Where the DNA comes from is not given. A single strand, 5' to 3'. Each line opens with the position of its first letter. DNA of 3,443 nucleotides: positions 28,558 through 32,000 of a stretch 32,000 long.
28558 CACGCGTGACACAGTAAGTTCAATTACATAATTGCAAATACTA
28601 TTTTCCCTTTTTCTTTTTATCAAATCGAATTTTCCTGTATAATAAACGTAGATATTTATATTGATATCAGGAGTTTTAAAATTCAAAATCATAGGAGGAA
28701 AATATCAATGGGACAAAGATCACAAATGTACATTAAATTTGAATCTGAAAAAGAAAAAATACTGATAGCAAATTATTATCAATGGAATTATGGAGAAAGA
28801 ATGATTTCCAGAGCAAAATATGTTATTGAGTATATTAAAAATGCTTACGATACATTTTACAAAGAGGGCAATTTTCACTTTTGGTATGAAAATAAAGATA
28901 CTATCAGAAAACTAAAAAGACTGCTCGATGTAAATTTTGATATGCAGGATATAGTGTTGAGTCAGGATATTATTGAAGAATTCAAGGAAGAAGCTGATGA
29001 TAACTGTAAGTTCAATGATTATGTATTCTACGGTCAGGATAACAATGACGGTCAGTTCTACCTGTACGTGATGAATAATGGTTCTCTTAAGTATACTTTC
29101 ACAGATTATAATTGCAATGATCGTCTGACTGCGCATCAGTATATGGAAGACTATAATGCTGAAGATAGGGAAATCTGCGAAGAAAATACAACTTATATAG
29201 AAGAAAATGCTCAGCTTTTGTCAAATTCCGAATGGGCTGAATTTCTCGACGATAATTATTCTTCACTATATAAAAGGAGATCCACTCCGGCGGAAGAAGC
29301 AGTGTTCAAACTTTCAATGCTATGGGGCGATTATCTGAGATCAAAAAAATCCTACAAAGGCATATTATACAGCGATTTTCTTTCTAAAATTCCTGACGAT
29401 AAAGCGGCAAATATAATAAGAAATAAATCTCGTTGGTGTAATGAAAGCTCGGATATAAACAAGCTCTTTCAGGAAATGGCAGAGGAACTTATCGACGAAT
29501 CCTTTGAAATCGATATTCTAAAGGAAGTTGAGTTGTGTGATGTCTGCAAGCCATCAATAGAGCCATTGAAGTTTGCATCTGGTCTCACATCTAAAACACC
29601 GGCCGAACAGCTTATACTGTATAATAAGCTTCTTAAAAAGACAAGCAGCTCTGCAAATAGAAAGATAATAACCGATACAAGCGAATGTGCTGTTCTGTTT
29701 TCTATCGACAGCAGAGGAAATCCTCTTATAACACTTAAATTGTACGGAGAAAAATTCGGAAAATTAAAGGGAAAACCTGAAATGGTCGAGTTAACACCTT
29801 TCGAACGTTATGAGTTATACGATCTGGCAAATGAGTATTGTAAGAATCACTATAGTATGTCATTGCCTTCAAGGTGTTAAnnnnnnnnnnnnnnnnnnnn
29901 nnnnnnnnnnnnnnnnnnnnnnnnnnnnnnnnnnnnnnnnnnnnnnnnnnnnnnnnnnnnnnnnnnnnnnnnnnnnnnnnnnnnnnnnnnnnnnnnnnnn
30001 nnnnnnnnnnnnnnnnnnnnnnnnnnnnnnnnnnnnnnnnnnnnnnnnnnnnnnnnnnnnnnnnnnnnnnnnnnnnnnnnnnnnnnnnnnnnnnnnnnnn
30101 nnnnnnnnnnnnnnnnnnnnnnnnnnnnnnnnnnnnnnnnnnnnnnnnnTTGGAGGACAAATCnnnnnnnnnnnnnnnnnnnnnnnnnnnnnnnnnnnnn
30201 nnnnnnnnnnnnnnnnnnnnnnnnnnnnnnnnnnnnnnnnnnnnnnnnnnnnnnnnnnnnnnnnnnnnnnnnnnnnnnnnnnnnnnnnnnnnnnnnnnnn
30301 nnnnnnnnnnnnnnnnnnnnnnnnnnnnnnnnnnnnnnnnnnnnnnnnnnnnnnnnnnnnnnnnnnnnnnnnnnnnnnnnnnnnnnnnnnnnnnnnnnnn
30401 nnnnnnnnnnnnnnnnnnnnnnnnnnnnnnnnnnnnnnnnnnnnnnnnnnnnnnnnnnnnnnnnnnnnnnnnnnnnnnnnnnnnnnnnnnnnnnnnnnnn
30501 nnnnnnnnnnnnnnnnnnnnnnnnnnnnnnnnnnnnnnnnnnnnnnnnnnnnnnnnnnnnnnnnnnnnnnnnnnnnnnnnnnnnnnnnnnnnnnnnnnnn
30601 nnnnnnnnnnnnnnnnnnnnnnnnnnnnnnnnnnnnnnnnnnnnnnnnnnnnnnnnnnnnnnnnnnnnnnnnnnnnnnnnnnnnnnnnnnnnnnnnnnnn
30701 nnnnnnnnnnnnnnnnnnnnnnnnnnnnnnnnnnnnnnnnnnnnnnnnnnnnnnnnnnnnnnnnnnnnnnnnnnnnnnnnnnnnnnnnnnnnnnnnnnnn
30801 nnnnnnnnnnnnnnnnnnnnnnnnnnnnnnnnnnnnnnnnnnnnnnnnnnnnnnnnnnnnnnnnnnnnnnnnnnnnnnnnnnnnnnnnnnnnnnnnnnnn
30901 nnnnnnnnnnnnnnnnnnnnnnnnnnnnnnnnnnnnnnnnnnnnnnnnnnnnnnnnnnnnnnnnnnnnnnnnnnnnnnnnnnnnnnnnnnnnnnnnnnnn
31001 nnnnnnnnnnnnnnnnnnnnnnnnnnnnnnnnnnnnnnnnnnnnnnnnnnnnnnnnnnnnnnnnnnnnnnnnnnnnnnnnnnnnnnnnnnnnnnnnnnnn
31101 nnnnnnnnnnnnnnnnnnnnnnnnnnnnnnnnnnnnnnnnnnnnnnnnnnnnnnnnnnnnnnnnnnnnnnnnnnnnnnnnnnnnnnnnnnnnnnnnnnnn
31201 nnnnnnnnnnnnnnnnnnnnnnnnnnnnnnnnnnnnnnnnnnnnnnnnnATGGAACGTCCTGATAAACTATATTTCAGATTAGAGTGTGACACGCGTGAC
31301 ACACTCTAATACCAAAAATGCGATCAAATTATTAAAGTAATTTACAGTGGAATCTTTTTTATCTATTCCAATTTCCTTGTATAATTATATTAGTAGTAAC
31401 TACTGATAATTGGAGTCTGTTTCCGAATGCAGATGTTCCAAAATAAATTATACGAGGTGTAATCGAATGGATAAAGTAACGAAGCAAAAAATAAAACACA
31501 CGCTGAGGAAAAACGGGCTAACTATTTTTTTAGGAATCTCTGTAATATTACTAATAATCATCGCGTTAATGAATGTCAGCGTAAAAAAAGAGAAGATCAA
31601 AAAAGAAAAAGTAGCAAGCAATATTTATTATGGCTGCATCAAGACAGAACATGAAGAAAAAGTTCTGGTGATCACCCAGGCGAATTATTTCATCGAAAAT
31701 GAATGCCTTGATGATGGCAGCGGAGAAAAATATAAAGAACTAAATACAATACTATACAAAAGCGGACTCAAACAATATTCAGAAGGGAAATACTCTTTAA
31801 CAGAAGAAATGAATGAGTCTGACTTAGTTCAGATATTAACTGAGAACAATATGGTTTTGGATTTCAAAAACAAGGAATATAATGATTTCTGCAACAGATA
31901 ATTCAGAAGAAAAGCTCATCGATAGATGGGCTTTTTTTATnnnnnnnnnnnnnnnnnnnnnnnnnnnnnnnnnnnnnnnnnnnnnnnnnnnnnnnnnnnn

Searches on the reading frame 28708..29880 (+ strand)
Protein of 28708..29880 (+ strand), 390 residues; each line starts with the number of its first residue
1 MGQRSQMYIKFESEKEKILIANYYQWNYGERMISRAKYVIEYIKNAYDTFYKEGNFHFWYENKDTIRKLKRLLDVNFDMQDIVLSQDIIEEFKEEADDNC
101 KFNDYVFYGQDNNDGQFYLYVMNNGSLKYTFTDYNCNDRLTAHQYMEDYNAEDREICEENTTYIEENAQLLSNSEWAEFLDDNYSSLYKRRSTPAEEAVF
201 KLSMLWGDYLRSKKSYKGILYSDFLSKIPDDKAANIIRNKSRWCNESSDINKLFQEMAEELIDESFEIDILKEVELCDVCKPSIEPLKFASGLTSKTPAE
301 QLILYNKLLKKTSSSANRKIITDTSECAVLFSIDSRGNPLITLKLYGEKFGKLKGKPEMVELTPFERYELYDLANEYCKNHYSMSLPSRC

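Call 9: search_protein_families(library=pfam, proteins=[window:28708-29880:+], max_evalue=0.01)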
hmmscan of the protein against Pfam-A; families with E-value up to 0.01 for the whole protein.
window:28708-29880:+ (390 aa): 0 families

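Call 21: find_encoding_contigs(protein=window:28708-29880:+, flank=10000, max_places=10)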
Protein window:28708-29880:+ (390 aa): 11 contigs read that carry it; 4 places shown.
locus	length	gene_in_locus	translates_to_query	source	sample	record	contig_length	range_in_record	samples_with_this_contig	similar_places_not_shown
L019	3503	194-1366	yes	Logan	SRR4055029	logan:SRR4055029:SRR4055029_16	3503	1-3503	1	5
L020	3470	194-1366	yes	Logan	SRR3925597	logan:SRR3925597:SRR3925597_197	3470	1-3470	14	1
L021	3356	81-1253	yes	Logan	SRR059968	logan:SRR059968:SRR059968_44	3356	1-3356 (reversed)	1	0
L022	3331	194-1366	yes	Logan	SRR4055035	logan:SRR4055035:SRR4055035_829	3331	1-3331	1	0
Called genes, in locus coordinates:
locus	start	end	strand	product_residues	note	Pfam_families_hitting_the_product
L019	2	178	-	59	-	?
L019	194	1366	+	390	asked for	-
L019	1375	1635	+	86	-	-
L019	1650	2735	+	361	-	PF01368:DHH (weak)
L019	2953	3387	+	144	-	-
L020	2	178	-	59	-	?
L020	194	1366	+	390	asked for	-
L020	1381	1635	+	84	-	-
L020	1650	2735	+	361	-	PF01368:DHH (weak)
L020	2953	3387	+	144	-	-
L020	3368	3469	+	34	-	?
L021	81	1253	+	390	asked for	-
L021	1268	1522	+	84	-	-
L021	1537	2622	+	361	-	PF01368:DHH (weak)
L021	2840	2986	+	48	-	-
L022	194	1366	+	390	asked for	-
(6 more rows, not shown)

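Call 28: search_protein_families(library=phrogs, proteins=[window:28708-29880:+], max_evalue=0.01)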
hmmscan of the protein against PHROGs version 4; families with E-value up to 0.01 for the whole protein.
window:28708-29880:+ (390 aa): 0 families

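Call 29: search_solved_structures(query=window:28708-29880:+, max_evalue=1)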
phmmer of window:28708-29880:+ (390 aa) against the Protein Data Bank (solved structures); distinct sequences matched with E-value up to 1: 0.

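Call 35: find_homologous_proteins(query=window:28708-29880:+)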
Query window:28708-29880:+ (390 aa): 269 proteins with E <= 0.001 among 2163 candidates; the best 120 are listed.
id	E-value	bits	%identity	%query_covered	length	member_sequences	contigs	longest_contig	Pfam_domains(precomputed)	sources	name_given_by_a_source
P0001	3.8e-261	883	100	100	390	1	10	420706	-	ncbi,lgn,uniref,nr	ncbi:hypothetical protein [Ruminococcus albus]|uniref:Uncharacterized protein n=1 Tax=Ruminococcus a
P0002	1.5e-212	723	81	100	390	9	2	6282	-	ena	-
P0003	4.5e-209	712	79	100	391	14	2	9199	-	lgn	-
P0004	2.8e-118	413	52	100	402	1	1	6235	-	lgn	-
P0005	7.3e-117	409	52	100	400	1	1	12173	-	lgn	-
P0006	5.2e-114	399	49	100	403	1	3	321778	-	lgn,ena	-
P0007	9.1e-111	389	50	99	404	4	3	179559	-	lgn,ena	-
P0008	3.4e-81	291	41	99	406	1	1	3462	-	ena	-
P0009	2.4e-75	272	50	69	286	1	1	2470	-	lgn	-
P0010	9.0e-75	270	52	61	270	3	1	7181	-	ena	-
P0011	1.1e-55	207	43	61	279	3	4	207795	-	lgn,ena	-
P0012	3.4e-40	156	38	69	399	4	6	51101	-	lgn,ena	-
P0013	7.4e-40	155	38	69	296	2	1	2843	-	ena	-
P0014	4.4e-35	139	44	47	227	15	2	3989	-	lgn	-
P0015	6.3e-35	139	43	47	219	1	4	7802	-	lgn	-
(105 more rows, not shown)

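Call 37: find_encoding_contigs(protein=P0001, flank=10000, max_places=10)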
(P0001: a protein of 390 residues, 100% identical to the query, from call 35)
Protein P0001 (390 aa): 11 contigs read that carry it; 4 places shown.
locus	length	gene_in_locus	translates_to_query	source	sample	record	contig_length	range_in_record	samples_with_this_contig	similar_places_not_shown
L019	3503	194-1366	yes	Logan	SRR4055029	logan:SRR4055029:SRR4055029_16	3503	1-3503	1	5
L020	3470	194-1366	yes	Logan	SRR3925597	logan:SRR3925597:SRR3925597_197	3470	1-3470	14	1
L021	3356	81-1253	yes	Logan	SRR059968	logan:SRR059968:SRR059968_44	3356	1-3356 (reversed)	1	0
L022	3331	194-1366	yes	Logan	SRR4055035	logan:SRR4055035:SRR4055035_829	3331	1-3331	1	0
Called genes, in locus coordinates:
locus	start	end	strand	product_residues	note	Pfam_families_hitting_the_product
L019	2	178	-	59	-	?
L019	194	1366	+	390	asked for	-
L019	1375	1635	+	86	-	-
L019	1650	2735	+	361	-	PF01368:DHH (weak)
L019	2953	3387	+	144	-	-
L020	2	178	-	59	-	?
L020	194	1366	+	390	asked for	-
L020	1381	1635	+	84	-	-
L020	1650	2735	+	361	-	PF01368:DHH (weak)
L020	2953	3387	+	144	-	-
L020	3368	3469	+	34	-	?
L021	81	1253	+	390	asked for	-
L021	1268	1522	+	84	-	-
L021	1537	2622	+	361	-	PF01368:DHH (weak)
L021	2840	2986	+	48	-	-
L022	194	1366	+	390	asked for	-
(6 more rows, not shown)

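Call 38: find_encoding_contigs(protein=P0003, flank=10000, max_places=4)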
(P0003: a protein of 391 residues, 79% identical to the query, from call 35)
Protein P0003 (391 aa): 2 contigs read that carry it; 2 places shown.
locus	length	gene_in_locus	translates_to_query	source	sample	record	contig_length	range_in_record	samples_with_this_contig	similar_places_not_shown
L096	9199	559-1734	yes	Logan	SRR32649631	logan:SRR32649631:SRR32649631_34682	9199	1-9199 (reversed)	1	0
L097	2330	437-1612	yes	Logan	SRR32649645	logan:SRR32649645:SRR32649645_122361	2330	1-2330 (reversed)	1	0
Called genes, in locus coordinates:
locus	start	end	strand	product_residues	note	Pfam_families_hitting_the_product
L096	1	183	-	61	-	?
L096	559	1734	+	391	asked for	-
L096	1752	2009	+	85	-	-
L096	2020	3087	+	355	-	PF02272:DHHA1 (faint)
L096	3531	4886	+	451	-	PF00563:EAL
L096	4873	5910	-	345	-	-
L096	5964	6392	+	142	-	-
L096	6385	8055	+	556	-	PF13407:Peripla_BP_4 (weak), PF00532:Peripla_BP_1, PF13377:Peripla_BP_3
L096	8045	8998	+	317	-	PF00990:GGDEF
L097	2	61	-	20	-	?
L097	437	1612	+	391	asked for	-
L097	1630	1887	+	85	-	-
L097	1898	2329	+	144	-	?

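Call 39: find_encoding_contigs(protein=P0006, flank=10000, max_places=3)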
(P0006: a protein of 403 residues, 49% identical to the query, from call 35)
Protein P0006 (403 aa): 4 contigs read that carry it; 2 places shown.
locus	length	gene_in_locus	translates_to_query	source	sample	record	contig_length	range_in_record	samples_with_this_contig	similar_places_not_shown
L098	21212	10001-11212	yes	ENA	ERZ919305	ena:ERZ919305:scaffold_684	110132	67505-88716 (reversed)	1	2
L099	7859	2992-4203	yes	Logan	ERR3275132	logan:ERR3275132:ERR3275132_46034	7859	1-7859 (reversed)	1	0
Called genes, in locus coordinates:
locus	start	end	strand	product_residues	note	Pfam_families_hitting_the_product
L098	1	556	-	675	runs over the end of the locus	-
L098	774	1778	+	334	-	PF13529:Peptidase_C39_2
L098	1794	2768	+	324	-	-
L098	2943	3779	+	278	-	PF14690:Zn_ribbon_ISL3 (weak), PF01610:DDE_Tnp_ISL3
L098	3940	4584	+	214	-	PF01610:DDE_Tnp_ISL3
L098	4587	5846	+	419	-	PF00041:fn3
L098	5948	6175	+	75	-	-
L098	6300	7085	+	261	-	-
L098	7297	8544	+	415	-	PF14239:RRXRR (weak)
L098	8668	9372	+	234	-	-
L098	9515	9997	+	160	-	-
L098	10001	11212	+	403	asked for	-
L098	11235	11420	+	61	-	-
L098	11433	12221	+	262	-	-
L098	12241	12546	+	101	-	-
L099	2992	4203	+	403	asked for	-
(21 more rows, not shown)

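Call 40: find_encoding_contigs(protein=P0007, flank=10000, max_places=3)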
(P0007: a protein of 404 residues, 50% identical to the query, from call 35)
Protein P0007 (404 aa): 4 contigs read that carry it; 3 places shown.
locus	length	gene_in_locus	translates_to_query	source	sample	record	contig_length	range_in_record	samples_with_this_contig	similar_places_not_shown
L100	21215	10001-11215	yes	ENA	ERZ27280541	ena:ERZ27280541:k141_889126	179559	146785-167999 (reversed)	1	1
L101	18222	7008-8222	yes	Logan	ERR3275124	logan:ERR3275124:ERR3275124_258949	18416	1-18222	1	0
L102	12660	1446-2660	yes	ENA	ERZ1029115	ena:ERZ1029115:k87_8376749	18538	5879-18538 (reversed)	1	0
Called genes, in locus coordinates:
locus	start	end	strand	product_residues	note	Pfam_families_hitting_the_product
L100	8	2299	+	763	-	PF17802:SpaA, PF00746:Gram_pos_anchor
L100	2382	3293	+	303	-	PF04203:Sortase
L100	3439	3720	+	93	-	-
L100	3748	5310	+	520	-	PF00041:fn3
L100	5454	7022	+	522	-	PF00041:fn3 (faint)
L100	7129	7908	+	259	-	PF00075:RNase_H (weak)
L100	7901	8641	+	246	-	-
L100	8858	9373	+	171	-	-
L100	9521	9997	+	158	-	-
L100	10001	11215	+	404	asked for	-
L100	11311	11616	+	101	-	-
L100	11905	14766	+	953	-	PF13306:LRR_5, PF13855:LRR_8 (weak), PF13306:LRR_5, PF01764:Lipase_3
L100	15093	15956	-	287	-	-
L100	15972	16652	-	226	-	-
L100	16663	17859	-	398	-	PF17989:ALP_N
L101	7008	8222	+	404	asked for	-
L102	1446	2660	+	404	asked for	-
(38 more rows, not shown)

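Call 63: find_encoding_contigs(protein=P0002, flank=10000, max_places=4)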
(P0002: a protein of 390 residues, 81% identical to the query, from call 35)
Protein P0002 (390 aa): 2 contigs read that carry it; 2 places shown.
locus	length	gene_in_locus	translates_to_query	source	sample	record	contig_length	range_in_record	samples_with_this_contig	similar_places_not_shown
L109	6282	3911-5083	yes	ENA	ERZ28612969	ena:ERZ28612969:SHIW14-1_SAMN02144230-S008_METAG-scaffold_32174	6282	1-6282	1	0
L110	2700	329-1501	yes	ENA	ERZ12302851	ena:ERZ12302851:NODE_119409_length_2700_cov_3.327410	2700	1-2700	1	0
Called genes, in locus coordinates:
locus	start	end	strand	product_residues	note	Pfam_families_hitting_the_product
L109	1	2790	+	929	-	?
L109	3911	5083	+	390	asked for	-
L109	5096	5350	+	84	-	-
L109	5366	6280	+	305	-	?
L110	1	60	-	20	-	?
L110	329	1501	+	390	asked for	-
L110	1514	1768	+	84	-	-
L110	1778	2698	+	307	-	?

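Call 64: find_encoding_contigs(protein=P0005, flank=10000, max_places=3)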
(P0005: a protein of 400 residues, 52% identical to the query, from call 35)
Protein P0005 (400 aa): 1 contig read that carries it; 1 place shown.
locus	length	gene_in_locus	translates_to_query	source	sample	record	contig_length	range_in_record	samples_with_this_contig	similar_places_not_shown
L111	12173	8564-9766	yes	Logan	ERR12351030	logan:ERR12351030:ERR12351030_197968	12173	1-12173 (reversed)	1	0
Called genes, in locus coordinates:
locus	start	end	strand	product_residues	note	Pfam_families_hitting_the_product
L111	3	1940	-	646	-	?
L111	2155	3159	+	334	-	PF13529:Peptidase_C39_2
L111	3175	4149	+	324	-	-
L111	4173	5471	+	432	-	PF00041:fn3 (weak)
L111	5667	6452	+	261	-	-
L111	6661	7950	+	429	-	PF14239:RRXRR (weak)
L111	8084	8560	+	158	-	-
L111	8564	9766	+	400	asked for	-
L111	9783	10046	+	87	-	-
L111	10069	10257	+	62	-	-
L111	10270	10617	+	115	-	-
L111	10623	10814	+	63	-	-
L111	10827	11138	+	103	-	-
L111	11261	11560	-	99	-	-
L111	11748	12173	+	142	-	?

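Call 80: search_protein_families(library=ncbifam, proteins=[window:28708-29880:+], max_evalue=0.01)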
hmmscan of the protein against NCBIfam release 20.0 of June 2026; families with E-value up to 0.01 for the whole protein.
window:28708-29880:+ (390 aa): 0 families

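Call 85: predict_structure(alignment_id=A3)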
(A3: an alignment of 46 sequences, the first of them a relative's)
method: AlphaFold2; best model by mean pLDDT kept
length: 390 residues; sequences in the alignment: 46
mean_pLDDT: 92.6   pTM: 0.62
mean pLDDT of the five models: 92.6, 92.5, 92.2, 91.6, 90.6
residues with pLDDT >= 90: 304; 70-90: 80; 50-70: 4; < 50: 2
segments of 3 or more residues with pLDDT < 50: none
pLDDT, mean of each block of 10 residues (from residue 1): 80 93 90 96 96 91 94 92 91 84 91 90 97 91 93 90 98 96 86 83 97 94 97 96 90 96 93 95 86 95 96 93 97 94 97 96 95 96 85
secondary structure, 60 per line:
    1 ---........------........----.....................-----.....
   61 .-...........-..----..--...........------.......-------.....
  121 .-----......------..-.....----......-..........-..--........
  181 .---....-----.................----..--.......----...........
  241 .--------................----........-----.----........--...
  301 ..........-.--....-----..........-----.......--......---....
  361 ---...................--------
elements in order: E4-11 E18-25 H30-50 H56-61 H63-73 E85-87 H88-95 H102-108 E116-121 E127-132 H142-146 H151-156 H158-167 H173-181 H185-188 H194-210 H221-225 H230-241 H250-265 H270-273 E274-277 E288-295 H298-310 H315-318 E327-333 E339-345 H348-353 E357-360 H364-382

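Call 89: fold_search(model_id=the predicted structure, library=pdb)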
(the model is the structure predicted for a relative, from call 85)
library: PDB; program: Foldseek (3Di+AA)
matches with E <= 10: 249; with E <= 0.001: 0
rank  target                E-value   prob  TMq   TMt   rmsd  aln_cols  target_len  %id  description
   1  3c7n_B                8.2e-03  0.12  0.11  0.08  26.8       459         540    9  Structure of the Hsp110:Hsc70 Nucleotide Exchange Complex (released 2008-05-27)
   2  5obu                  2.9e-02  0.06  0.10  0.09  25.1       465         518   10  Mycoplasma genitalium DnaK deletion mutant lacking SBDalpha in complex with AMPPNP. (released 2018-05-09)
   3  7x3k_B                4.1e-02  0.08  0.11  0.09  25.1       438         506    8  Cryo-EM structure of RAC in the State C2 RNC-RAC complex (released 2022-06-29)
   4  5obv                  1.4e-01  0.05  0.11  0.09  24.2       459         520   10  Mycoplasma genitalium DnaK deletion mutant lacking SBDalpha in complex with ADP and Pi. (released 2018-05-09)
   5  6asy_A                1.7e-01  0.04  0.10  0.07  29.4       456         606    8  BiP-ATP2 (released 2017-12-06)
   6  7kzu                  2.2e-01  0.03  0.09  0.07  31.0       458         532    6  Quasi-intermediate state (Q) of a truncated Hsp70 DnaK fused with a substrate peptide (released 2021-05-12)
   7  4h62_Q                3.9e-01  0.06  0.09  0.12  18.8       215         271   10  Structure of the Saccharomyces cerevisiae Mediator subcomplex Med17C/Med11C/Med22C (released 2012-10-31)
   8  3dqg_D                4.8e-01  0.06  0.07  0.16  14.3       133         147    9  Peptide-binding domain of heat shock 70 kDa protein F, mitochondrial precursor, from Caenorhabditis elegans. (released 2008-07-22)
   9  4wv7_A                6.0e-01  0.04  0.08  0.16  15.2       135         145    8  HEAT SHOCK PROTEIN 70 SUBSTRATE BINDING DOMAIN WITH COVALENTLY LINKED NOVOLACTONE (released 2015-01-14)
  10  3dob_A                6.4e-01  0.06  0.09  0.19  14.5       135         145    9  Peptide-binding domain of Heat shock 70 kDa protein F44E5.5 from C.elegans. (released 2008-07-22)
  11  1jb3                  6.7e-01  0.11  0.10  0.23  12.2       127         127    9  The Laminin-Binding Domain of Agrin is structurally related to N-TIMP-1 (released 2001-08-08)
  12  1pxu                  6.7e-01  0.10  0.10  0.21  12.7       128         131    8  Crystal structure of chicken NtA from a eukaryotic source at 2.2A resolution (released 2004-06-29)
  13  2op6                  7.1e-01  0.12  0.08  0.16   9.8        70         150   16  Peptide-binding domain of Heat shock 70 kDa protein D precursor from C.elegans (released 2007-02-27)
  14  8ew9                  7.5e-01  0.13  0.14  0.21  16.8       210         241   11  Crystal structure of Saccharomyces cerevisiae Altered Inheritance rate of Mitochondria protein 46 (AIM46p) (released 2023-03-22)
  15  4jn4_A                7.5e-01  0.02  0.10  0.07  32.7       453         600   10  Allosteric opening of the polypeptide-binding site when an Hsp70 binds ATP (released 2013-05-29)
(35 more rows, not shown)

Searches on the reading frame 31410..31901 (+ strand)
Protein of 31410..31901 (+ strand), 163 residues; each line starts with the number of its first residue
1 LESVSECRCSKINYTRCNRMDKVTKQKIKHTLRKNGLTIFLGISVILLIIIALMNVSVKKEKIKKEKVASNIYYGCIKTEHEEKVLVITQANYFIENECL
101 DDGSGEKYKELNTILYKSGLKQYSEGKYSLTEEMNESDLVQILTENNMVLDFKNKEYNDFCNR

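Call 9: search_protein_families(library=pfam, proteins=[window:31410-31901:+], max_evalue=0.01)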
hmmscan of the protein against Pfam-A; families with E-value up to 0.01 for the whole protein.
window:31410-31901:+ (163 aa): 0 families

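Call 28: search_protein_families(library=phrogs, proteins=[window:31410-31901:+], max_evalue=0.01)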
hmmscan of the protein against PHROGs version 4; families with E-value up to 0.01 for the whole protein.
window:31410-31901:+ (163 aa): 1 family
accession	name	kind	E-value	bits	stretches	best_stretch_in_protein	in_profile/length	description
phrog_34908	-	unknown function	0.0092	16.5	0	23-110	30-110/153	-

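Call 32: find_encoding_contigs(protein=window:31410-31901:+, flank=10000, max_places=10)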
Protein window:31410-31901:+ (163 aa): no gene with exactly this product is on record in the collection.

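Call 33: find_encoding_contigs(protein=window:31467-31901:+, flank=10000, max_places=10)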
Protein window:31467-31901:+ (144 aa): 10 contigs read that carry it; 3 places shown.
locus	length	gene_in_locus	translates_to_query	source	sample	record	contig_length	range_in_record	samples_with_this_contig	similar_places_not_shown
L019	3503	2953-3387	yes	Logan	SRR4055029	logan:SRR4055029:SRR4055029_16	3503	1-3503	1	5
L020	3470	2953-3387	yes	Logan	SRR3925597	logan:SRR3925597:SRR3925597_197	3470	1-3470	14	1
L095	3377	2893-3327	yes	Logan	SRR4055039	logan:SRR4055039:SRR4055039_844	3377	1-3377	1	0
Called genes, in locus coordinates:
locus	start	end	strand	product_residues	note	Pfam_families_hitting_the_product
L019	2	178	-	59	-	?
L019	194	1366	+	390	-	-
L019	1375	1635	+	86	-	-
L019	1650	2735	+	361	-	PF01368:DHH (weak)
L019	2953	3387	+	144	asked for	-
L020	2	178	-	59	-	?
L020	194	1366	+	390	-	-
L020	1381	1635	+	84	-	-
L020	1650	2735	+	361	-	PF01368:DHH (weak)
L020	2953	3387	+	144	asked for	-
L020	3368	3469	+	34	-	?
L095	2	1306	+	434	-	?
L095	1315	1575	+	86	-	-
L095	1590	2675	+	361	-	PF01368:DHH (weak)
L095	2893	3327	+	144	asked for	-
